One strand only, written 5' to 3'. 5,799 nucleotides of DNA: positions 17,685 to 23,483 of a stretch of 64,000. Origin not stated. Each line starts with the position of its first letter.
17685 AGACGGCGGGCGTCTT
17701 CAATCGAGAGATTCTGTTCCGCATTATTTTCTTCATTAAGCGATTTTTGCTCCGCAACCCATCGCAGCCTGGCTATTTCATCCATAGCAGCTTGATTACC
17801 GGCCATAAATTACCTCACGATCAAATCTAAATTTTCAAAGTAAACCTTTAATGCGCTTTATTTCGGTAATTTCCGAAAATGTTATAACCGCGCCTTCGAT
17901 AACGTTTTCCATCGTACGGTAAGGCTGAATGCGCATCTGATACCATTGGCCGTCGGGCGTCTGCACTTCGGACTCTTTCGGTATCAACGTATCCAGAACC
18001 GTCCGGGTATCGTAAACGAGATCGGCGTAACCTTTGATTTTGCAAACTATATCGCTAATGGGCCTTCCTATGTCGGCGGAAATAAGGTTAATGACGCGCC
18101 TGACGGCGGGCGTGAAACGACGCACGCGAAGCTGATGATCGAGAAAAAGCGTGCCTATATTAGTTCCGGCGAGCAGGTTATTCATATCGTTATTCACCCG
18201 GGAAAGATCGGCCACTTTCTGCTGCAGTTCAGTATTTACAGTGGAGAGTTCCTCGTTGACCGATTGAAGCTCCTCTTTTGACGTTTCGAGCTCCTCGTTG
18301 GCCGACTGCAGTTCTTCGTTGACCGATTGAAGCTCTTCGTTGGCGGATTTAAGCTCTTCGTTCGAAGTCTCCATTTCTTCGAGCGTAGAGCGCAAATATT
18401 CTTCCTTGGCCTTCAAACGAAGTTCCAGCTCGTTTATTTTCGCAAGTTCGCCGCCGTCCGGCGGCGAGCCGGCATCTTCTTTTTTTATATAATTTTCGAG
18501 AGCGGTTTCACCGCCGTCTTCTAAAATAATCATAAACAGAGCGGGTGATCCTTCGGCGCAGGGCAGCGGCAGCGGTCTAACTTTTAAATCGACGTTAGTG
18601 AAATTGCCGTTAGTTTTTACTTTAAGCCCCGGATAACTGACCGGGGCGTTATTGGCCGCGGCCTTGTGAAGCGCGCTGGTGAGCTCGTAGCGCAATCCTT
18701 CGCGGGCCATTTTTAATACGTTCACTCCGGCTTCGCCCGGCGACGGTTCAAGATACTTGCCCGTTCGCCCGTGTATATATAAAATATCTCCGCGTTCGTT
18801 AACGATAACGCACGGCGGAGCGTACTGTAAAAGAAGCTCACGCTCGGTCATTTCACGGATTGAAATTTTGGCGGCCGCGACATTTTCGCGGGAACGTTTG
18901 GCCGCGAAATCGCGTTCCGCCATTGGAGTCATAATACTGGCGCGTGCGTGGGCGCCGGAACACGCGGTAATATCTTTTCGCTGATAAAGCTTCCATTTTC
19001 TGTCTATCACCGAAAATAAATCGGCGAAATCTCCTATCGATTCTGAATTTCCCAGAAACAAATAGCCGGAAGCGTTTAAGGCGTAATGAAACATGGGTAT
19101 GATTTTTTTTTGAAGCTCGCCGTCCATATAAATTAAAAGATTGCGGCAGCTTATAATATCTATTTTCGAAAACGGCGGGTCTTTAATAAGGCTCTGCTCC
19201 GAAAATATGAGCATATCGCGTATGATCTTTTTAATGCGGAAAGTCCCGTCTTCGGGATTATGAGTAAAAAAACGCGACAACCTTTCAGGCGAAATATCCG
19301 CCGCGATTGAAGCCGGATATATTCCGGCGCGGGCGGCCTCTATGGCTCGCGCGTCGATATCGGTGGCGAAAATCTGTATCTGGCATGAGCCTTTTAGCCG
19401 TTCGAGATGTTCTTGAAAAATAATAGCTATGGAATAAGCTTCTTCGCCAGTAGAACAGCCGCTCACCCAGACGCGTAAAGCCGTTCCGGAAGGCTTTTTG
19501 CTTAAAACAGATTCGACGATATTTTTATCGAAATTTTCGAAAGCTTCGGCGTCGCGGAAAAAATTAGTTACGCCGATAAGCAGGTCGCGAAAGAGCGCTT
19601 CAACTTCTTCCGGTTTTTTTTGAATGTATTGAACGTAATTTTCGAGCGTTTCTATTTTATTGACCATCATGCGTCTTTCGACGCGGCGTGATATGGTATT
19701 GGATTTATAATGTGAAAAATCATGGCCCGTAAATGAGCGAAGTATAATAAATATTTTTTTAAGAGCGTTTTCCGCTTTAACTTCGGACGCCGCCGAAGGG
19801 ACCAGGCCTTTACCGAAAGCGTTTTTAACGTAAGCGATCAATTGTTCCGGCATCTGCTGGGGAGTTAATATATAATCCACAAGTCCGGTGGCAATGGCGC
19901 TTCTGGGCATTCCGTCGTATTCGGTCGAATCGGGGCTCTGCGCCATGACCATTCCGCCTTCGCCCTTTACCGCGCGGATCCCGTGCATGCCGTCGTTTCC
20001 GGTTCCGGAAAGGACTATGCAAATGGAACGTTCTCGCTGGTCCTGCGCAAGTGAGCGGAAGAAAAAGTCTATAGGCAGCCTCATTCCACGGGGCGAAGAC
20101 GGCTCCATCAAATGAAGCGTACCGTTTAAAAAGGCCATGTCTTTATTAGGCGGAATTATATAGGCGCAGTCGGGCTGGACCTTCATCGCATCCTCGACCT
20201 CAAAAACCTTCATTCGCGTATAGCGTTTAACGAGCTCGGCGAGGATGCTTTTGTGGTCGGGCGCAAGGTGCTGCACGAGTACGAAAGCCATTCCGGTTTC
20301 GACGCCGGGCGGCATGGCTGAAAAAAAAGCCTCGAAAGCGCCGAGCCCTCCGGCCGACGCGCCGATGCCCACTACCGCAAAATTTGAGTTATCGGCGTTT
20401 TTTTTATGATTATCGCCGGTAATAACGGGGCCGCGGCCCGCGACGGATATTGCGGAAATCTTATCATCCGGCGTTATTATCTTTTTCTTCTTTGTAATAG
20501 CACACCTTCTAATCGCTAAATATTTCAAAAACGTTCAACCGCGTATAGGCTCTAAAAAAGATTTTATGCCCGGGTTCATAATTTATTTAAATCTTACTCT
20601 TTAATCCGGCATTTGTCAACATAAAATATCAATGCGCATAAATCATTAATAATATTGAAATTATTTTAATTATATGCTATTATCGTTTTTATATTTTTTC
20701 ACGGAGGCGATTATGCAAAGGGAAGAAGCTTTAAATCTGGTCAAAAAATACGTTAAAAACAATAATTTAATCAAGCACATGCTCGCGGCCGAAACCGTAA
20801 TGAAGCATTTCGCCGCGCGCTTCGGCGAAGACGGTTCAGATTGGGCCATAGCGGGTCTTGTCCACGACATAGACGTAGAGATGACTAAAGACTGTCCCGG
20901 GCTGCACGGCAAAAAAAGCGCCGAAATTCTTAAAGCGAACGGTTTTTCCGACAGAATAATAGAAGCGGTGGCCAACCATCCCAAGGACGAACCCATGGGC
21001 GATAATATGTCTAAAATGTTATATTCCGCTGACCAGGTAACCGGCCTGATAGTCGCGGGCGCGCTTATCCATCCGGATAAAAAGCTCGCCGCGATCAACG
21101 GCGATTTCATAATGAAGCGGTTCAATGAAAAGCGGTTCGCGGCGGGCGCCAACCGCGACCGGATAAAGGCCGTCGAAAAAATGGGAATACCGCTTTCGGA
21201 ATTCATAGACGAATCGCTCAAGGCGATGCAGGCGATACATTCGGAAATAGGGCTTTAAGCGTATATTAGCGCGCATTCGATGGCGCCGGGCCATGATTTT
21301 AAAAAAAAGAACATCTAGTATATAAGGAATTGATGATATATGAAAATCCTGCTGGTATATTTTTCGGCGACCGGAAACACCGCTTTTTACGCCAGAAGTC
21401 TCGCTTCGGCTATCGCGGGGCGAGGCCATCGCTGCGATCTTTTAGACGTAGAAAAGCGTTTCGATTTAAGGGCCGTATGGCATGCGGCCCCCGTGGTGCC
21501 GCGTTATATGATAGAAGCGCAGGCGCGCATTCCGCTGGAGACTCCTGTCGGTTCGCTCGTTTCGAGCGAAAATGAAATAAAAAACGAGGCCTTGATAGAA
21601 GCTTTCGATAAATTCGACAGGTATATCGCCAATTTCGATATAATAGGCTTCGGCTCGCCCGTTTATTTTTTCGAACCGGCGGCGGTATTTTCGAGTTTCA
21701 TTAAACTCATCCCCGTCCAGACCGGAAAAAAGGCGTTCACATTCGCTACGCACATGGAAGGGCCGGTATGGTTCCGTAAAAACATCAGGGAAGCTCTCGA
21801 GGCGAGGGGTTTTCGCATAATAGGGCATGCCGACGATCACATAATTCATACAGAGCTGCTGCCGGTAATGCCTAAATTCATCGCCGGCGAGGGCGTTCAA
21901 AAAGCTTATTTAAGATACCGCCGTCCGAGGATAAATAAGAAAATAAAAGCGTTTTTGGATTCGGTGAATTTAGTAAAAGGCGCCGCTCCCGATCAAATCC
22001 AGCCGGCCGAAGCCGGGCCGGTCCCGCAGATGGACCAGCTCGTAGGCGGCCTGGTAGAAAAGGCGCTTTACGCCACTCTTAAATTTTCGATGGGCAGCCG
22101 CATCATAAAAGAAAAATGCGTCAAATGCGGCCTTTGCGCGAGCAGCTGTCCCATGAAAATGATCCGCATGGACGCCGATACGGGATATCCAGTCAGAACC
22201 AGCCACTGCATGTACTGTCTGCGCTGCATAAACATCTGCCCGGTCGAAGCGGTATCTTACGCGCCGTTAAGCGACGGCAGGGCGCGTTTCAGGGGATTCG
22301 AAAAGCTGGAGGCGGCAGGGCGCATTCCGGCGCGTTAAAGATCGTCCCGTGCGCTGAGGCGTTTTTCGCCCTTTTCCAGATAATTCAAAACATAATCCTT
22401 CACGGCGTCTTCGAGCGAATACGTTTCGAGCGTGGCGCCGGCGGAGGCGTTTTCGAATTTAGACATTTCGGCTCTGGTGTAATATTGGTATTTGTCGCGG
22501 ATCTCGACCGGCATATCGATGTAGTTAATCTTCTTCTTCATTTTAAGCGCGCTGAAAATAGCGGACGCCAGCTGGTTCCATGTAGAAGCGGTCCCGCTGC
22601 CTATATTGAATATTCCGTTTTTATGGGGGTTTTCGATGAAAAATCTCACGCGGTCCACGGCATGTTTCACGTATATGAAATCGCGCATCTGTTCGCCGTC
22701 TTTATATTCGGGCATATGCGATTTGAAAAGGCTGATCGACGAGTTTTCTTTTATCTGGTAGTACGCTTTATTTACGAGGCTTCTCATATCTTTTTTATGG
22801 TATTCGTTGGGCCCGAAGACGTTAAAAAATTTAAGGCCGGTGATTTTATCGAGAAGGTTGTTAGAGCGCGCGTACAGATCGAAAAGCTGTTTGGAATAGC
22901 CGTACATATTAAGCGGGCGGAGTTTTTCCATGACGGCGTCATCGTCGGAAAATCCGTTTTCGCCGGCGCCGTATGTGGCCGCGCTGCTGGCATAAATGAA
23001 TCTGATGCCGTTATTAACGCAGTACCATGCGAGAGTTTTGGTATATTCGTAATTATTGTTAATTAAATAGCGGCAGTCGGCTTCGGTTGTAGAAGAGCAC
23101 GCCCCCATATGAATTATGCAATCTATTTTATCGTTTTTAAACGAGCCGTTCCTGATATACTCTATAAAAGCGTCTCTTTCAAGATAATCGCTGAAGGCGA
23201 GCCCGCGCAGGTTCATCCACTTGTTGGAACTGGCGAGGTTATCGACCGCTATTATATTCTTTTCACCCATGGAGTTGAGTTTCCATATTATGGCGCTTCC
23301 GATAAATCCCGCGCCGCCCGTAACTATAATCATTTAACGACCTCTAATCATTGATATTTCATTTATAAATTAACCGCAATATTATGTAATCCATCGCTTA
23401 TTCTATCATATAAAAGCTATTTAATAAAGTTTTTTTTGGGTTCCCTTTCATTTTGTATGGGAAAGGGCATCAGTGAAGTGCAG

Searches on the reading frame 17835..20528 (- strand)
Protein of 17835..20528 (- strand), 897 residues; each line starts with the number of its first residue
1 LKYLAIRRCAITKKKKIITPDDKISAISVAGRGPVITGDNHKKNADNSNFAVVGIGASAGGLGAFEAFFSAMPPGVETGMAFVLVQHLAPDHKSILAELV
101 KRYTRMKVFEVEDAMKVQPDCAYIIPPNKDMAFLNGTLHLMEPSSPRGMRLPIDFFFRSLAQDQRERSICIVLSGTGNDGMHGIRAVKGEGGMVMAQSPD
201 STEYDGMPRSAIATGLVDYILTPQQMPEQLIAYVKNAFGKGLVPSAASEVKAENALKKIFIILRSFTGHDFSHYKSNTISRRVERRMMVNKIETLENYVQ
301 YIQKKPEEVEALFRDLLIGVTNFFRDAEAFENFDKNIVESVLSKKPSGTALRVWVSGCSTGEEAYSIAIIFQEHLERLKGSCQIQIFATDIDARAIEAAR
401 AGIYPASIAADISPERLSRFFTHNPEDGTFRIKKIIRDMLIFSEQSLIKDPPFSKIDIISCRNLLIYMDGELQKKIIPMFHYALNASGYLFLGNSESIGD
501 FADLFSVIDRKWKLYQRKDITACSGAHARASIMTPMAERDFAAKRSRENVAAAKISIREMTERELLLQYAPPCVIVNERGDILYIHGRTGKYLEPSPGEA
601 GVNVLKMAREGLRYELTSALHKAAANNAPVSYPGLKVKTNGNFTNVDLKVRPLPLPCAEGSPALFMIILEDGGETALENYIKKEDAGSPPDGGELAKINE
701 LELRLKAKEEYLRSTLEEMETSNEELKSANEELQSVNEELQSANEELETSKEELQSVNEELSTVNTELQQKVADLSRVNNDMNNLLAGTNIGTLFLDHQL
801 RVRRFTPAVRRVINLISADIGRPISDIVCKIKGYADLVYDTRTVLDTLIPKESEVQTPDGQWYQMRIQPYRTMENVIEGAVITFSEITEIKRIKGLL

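Call 38: search_protein_families(library=pfam, proteins=[window:17835-20528:-], max_evalue=0.001)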
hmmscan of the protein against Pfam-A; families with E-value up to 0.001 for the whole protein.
window:17835-20528:- (897 aa): 4 families
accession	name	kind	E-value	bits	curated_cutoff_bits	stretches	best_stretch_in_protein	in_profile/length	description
PF01339.22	CheB_methylest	-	5.1e-55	186.3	24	1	53-230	1-174/174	CheB methylesterase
PF01739.24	CheR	-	1.6e-53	181.5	27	1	320-512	2-193/195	CheR methyltransferase, SAM binding domain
PF13596.12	PAS_10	-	2.2e-30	105.9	22.1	1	782-888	1-106/106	PAS domain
PF03705.20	CheR_N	-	5.5e-12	45.6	27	1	256-306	3-53/53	CheR methyltransferase, all-alpha domain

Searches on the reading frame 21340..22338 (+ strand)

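Call 38: search_protein_families(library=pfam, proteins=[window:21340-22338:+], max_evalue=0.001)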
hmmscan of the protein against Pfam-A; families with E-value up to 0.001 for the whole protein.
window:21340-22338:+ (332 aa): 12 families
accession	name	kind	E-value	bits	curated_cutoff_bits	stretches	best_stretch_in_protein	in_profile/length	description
PF00037.32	Fer4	-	3.5e-11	42.9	21.1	2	255-275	3-23/24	4Fe-4S binding domain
PF14697.11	Fer4_21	-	6.6e-10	39.4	35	1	254-305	2-57/59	4Fe-4S dicluster domain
PF12838.12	Fer4_7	-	3.6e-08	34.2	27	1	259-304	1-52/52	4Fe-4S dicluster domain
PF13237.11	Fer4_10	-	1.4e-07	31.8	25.5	1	255-301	4-53/53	4Fe-4S dicluster domain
PF13484.11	Fer4_16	-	1.3e-06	29.5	30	0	259-278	1-20/66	4Fe-4S double cluster binding domain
PF25160.1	LdpA_Fe-S-bd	-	4.1e-06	26.9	27.6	1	253-277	21-45/49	LdpA Fe-S cluster-binding domain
PF13187.11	Fer4_9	-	6.6e-06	26.5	27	1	259-304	1-51/52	4Fe-4S dicluster domain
PF12724.12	Flavodoxin_5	-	1.4e-05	25.9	27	0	4-43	1-41/145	Flavodoxin domain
PF12837.12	Fer4_6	-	0.00032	21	25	1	255-273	4-22/24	4Fe-4S binding domain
PF12800.12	Fer4_4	-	0.00063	20.3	24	0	258-272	2-16/17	4Fe-4S binding domain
PF12797.12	Fer4_2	-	0.00085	19.6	24.5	0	255-271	5-21/22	4Fe-4S binding domain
PF03358.20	FMN_red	-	0.00088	19.3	24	0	1-133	1-104/152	NADPH-dependent FMN reductase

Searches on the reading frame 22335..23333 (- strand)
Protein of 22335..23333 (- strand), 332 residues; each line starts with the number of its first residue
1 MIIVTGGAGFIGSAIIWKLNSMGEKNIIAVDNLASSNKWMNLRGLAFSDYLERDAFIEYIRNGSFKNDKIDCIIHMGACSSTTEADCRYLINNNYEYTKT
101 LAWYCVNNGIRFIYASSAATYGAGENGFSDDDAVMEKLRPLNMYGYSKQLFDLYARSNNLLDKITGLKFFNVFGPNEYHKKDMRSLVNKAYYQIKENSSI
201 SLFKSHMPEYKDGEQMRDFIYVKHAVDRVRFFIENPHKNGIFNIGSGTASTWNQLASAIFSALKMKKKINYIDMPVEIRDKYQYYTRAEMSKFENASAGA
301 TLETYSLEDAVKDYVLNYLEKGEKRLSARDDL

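Call 38: search_protein_families(library=pfam, proteins=[window:22335-23333:-], max_evalue=0.001)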
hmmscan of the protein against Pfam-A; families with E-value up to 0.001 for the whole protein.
window:22335-23333:- (332 aa): 5 families
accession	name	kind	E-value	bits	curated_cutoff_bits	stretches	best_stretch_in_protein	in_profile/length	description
PF01370.27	Epimerase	-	5e-41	141.1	20.9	1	2-245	1-240/240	NAD dependent epimerase/dehydratase family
PF16363.11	GDP_Man_Dehyd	-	5.7e-16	59.3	27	1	3-290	1-295/332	GDP-mannose 4,6 dehydratase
PF01073.25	3Beta_HSD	-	1.6e-11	44.2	22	1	3-178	1-187/280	3-beta hydroxysteroid dehydrogenase/isomerase family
PF04321.23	RmlD_sub_bind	-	2.6e-09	37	27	1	2-311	3-278/287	RmlD substrate binding domain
PF02719.21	Polysacc_synt_2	-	1.7e-06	27.9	20.2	1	2-270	1-254/293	Polysaccharide biosynthesis protein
